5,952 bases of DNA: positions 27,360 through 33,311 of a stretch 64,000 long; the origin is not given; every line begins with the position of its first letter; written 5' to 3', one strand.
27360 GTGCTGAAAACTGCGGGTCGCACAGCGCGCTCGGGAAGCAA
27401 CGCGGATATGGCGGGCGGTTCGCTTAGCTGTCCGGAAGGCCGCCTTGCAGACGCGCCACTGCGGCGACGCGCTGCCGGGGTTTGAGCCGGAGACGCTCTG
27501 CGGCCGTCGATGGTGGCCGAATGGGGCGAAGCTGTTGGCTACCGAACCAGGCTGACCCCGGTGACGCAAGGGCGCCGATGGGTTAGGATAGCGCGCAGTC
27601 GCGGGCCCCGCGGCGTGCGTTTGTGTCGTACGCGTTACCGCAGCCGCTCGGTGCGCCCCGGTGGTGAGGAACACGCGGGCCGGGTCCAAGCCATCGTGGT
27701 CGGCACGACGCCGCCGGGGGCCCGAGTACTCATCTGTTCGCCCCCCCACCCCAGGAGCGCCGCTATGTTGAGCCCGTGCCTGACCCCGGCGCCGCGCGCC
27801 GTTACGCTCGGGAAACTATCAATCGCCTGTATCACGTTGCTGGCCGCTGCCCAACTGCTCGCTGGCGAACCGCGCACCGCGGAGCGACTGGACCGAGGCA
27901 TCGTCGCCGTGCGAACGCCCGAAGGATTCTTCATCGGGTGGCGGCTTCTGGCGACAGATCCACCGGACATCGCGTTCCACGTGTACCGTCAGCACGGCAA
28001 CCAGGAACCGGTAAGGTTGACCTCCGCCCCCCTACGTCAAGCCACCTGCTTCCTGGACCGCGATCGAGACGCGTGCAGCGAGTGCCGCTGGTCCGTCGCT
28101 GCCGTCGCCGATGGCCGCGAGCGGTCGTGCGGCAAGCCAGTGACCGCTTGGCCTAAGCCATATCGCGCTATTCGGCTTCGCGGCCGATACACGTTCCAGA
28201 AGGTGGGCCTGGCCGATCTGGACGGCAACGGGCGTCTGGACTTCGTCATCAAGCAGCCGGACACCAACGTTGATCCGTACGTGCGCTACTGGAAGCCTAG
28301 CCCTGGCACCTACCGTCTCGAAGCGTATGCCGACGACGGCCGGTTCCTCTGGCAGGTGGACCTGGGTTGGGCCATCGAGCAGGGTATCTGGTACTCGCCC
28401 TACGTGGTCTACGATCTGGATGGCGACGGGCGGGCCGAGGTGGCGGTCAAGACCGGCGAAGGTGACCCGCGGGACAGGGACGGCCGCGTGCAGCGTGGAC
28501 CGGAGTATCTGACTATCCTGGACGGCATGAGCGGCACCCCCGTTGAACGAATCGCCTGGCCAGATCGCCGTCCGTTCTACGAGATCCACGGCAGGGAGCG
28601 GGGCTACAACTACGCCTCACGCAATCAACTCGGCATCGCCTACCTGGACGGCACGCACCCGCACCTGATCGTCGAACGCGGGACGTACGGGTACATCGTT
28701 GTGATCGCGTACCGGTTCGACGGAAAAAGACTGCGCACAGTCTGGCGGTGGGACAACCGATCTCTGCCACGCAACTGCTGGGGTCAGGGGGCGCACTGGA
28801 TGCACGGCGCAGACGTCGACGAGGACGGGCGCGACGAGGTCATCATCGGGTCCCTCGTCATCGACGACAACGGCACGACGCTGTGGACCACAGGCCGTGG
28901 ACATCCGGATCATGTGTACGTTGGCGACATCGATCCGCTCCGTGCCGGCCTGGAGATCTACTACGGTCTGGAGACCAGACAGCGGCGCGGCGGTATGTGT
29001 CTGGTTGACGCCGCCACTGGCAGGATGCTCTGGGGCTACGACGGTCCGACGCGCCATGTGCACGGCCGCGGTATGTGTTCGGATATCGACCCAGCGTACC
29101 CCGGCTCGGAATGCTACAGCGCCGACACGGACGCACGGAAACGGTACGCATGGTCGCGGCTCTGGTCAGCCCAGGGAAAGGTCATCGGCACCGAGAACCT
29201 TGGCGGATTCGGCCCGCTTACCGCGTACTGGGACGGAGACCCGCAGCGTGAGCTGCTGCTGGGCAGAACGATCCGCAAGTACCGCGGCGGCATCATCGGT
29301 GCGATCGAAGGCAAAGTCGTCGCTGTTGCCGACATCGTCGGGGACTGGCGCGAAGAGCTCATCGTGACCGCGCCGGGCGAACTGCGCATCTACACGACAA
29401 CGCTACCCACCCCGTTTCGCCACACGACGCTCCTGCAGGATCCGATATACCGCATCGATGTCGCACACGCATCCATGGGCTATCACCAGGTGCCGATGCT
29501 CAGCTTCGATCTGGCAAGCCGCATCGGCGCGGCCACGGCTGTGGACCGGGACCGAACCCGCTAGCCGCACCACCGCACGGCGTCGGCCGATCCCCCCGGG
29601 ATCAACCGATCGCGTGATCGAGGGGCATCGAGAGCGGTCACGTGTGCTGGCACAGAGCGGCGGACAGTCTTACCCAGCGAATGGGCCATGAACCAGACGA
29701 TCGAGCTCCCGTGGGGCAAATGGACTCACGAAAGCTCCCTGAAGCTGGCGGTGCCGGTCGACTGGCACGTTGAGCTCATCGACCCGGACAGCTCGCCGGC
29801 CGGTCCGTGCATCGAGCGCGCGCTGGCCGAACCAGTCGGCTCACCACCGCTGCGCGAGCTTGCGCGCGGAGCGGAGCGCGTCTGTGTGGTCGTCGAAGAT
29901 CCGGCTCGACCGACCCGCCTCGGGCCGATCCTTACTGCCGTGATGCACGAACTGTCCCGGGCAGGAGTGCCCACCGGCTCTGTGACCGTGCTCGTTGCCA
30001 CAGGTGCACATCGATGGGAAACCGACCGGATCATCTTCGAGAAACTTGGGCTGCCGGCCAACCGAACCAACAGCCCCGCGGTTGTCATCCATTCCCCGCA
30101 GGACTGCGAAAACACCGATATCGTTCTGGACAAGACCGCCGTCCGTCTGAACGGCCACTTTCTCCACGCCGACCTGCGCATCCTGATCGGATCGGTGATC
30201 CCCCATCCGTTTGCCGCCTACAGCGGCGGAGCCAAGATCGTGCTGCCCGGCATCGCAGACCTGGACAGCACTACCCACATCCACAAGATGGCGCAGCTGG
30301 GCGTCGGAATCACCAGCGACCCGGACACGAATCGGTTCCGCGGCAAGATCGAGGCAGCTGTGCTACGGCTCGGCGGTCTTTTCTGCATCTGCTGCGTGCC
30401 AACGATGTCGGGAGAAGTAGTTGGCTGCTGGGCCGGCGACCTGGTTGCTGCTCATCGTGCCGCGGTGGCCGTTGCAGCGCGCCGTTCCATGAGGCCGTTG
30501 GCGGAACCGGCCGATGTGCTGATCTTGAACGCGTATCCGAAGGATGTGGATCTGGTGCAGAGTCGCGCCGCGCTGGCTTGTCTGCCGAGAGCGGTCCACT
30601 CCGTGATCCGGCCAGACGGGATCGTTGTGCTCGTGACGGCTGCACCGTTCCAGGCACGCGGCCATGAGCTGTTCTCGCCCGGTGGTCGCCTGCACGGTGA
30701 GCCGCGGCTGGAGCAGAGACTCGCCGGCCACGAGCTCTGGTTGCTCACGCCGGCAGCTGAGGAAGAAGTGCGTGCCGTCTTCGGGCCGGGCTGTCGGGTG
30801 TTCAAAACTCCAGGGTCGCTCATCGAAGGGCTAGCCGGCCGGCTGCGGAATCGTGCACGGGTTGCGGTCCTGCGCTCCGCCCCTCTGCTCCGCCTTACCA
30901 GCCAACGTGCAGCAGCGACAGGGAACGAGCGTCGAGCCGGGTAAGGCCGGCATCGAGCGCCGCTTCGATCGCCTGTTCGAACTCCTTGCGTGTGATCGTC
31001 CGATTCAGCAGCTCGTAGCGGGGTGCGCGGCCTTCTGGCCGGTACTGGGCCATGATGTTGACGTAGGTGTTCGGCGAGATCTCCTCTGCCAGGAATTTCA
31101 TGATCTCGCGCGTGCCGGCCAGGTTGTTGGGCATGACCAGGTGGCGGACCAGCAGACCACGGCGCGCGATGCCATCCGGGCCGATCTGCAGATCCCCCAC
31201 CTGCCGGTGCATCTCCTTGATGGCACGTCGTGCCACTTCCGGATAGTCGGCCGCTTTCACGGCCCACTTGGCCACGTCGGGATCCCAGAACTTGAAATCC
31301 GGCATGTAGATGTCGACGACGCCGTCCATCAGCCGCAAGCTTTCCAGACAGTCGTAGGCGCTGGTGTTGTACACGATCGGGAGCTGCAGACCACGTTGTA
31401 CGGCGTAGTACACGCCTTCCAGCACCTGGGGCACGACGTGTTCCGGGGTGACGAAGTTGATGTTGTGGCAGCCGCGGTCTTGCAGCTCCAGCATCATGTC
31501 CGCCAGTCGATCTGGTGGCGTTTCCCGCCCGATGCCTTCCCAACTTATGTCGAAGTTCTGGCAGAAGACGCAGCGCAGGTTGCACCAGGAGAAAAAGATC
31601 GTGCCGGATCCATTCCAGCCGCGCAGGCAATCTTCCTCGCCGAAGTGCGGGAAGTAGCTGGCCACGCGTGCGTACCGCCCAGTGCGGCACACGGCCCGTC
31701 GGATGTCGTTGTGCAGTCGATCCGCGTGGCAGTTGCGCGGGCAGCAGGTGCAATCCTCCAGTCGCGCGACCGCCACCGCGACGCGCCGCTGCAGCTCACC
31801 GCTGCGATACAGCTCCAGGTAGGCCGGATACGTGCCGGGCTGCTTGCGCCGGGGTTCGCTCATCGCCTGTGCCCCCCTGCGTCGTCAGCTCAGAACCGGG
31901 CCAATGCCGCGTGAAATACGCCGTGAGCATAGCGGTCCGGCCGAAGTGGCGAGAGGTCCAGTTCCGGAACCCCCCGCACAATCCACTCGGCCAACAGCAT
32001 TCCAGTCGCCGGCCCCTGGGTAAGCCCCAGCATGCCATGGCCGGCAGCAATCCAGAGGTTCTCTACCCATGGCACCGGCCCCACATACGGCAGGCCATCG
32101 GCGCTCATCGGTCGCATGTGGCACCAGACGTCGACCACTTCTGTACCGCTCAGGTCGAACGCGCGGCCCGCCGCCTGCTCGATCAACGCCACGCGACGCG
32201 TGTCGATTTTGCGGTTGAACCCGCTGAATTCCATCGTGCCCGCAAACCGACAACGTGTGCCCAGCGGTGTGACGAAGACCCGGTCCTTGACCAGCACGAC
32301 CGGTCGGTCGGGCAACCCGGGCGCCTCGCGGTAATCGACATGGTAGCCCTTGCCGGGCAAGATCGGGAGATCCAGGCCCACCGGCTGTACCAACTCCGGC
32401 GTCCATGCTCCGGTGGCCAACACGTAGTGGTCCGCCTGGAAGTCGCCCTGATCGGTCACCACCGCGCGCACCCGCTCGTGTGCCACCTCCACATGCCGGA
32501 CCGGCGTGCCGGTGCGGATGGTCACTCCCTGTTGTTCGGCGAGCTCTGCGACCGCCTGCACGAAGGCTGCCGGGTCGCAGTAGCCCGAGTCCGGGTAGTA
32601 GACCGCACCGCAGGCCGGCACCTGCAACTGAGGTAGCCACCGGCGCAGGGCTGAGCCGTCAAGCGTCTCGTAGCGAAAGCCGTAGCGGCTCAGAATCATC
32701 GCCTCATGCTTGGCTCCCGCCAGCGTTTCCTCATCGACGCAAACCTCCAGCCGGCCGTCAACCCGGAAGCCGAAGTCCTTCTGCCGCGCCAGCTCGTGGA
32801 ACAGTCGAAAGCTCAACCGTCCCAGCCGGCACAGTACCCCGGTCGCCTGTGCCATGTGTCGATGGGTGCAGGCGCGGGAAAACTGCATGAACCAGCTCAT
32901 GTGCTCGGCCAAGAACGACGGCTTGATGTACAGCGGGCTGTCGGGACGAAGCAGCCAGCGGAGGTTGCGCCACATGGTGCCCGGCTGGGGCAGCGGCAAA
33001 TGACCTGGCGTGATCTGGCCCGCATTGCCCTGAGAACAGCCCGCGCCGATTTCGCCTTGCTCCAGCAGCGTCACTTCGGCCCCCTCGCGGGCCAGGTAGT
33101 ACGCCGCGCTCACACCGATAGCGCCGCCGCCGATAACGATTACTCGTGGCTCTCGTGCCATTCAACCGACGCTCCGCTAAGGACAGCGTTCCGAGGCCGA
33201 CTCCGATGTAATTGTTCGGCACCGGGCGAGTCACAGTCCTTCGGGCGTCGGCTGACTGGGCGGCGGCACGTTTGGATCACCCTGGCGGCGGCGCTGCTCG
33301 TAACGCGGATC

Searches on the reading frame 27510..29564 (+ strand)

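Call 20: search_protein_families(library=pfam, proteins=[window:27510-29564:+], max_evalue=0.001)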
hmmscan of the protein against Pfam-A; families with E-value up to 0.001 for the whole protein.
window:27510-29564:+ (684 aa): 4 families
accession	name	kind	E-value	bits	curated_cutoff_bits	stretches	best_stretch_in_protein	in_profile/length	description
PF21348.3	RGL11_C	-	6.6e-97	325.8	27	1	227-671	22-483/490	Rhamnogalacturonan lyase family 11, C-terminal domain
PF18370.7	RGI_lyase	-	2.8e-20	72.9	27.8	1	122-214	1-86/86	Rhamnogalacturonan I lyases beta-sheet domain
PF13517.12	FG-GAP_3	-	9.8e-11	42.5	26.9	0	273-313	23-61/61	FG-GAP-like repeat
PF01839.29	FG-GAP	-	6.3e-09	36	22.1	0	295-327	3-34/37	FG-GAP repeat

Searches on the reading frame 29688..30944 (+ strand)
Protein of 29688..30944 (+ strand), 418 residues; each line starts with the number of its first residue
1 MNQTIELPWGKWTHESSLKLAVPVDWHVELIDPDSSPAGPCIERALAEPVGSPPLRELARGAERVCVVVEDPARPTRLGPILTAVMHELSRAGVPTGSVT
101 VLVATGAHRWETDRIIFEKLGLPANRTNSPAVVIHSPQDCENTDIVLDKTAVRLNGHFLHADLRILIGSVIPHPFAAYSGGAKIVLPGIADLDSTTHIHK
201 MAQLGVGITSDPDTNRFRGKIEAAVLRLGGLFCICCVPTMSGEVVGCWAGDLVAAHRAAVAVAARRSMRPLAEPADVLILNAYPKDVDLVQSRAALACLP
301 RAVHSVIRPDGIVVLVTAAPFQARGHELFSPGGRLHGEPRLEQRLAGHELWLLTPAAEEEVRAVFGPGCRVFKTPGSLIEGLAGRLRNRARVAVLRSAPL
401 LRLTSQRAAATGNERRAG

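Call 20: search_protein_families(library=pfam, proteins=[window:29688-30944:+], max_evalue=0.001)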
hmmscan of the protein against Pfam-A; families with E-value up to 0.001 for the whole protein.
window:29688-30944:+ (418 aa): 1 family
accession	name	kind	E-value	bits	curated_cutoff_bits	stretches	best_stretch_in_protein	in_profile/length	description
PF09861.14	Lar_N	-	6.2e-37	127.2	23.3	1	16-201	4-194/204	Lactate racemase N-terminal domain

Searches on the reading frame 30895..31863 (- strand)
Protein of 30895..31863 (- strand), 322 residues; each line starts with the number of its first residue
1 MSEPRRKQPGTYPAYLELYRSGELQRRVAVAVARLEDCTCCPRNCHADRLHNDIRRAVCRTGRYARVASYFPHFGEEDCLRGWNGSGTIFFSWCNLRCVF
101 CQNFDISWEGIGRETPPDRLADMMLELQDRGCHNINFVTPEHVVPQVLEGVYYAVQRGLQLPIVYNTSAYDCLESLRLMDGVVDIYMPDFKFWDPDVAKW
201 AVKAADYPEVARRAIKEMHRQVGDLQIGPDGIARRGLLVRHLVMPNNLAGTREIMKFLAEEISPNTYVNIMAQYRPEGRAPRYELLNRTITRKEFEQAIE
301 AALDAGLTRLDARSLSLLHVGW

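Call 20: search_protein_families(library=pfam, proteins=[window:30895-31863:-], max_evalue=0.001)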
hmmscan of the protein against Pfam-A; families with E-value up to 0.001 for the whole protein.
window:30895-31863:- (322 aa): 1 family
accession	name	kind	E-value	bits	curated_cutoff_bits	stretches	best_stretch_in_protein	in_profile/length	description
PF04055.27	Radical_SAM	-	6.4e-15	56.1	29.5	1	89-220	2-138/166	Radical SAM superfamily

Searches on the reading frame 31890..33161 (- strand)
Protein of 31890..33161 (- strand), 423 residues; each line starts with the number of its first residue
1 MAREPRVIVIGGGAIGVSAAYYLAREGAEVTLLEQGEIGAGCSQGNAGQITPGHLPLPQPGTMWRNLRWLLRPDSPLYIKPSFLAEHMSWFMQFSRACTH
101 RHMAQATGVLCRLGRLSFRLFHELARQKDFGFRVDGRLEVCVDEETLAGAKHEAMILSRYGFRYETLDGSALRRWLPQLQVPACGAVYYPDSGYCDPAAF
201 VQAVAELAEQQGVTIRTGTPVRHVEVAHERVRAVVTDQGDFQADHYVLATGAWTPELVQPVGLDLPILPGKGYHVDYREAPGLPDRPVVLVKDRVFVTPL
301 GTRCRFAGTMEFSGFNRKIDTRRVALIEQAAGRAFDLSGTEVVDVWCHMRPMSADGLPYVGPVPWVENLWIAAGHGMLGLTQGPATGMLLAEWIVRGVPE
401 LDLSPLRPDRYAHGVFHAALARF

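Call 20: search_protein_families(library=pfam, proteins=[window:31890-33161:-], max_evalue=0.001)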
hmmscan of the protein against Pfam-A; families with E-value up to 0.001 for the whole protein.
window:31890-33161:- (423 aa): 13 families
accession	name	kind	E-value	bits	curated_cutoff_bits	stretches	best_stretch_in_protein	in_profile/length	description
PF01266.30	DAO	-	9.5e-79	265.9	27.9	1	6-393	1-353/353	FAD dependent oxidoreductase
PF07992.20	Pyr_redox_2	-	3.7e-11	43.4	26.1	1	6-36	144-174/291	Pyridine nucleotide-disulphide oxidoreductase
PF00070.33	Pyr_redox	-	1.7e-09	38.5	22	1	6-35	1-30/82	Pyridine nucleotide-disulphide oxidoreductase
PF03486.20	HI0933_like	-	8.6e-09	35.6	50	0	6-37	2-33/244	HI0933-like protein Rossmann domain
PF13738.12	Pyr_redox_3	-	1.2e-08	35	30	0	8-40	1-34/305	Pyridine nucleotide-disulphide oxidoreductase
PF12831.13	FAD_oxidored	-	4.6e-08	33.2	27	1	7-37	2-32/416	FAD dependent oxidoreductase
PF01593.30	Amino_oxidase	-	7.3e-08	32.5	19.8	1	200-256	206-260/443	Flavin containing amine oxidoreductase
PF01134.28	GIDA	-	3.3e-07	30.2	22.1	1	7-36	2-33/391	Glucose inhibited division protein A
PF00890.30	FAD_binding_2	-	5e-07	29.7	20.4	1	7-45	2-43/414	FAD binding domain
PF13450.12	NAD_binding_8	-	1.2e-06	29.1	21.9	1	9-43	1-35/68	NAD(P)-binding Rossmann-like domain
PF01494.25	FAD_binding_3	-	3.7e-05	23.6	22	0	6-35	3-32/349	FAD binding domain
PF04820.20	Trp_halogenase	-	7.6e-05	22.2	21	0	6-39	1-38/458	Tryptophan halogenase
PF01946.23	Thi4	-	0.00039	20.2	26.2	1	6-46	19-59/235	Thi4 family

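Call 22: find_encoding_contigs(protein=window:31890-33161:-, flank=10000, max_places=4)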
Protein window:31890-33161:- (423 aa): 3 contigs read that carry it; 2 places shown.
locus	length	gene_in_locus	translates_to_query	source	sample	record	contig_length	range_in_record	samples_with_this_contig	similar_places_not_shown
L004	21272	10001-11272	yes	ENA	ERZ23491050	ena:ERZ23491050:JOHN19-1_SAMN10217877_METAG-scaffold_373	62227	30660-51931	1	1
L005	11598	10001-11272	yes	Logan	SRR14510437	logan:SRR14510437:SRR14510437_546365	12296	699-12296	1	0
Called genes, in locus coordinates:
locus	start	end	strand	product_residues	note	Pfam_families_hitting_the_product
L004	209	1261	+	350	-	PF00248:Aldo_ket_red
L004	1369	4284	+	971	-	PF07494:Reg_prop (faint)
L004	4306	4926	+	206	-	PF00300:His_Phos_1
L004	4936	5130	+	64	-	-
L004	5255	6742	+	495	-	-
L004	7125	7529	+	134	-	-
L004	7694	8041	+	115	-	-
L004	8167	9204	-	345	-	PF13527:Acetyltransf_9 (weak)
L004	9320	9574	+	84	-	PF02627:CMD (faint)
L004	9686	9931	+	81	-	-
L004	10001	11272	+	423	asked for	PF00070:Pyr_redox (faint), PF00890:FAD_binding_2 (faint), PF01134:GIDA (faint), PF01266:DAO, PF03486:HI0933_like (faint), PF07992:Pyr_redox_2 (faint), PF13450:NAD_binding_8 (weak), PF01593:Amino_oxidase (weak), +2 more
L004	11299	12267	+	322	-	PF04055:Radical_SAM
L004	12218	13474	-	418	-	PF09861:Lar_N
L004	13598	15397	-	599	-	PF18370:RGI_lyase, PF13517:FG-GAP_3 (faint), PF01839:FG-GAP (faint), PF21348:RGL11_C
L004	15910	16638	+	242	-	-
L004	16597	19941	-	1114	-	PF23500:DUF7133, PF13646:HEAT_2, PF00034:Cytochrom_C (faint)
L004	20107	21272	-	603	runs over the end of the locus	PF13688:Reprolysin_5 (faint), PF13583:Reprolysin_4 (faint), PF00413:Peptidase_M10 (faint)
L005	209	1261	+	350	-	PF00248:Aldo_ket_red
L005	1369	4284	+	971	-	PF07494:Reg_prop (faint)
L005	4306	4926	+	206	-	PF00300:His_Phos_1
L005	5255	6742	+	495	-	-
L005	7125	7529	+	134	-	-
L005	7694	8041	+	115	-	-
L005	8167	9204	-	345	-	PF13527:Acetyltransf_9 (weak)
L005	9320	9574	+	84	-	PF02627:CMD (faint)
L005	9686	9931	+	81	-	-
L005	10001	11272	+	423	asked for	PF00070:Pyr_redox (faint), PF00890:FAD_binding_2 (faint), PF01134:GIDA (faint), PF01266:DAO, PF03486:HI0933_like (faint), PF07992:Pyr_redox_2 (faint), PF13450:NAD_binding_8 (weak), PF01593:Amino_oxidase (weak), +2 more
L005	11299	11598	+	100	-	?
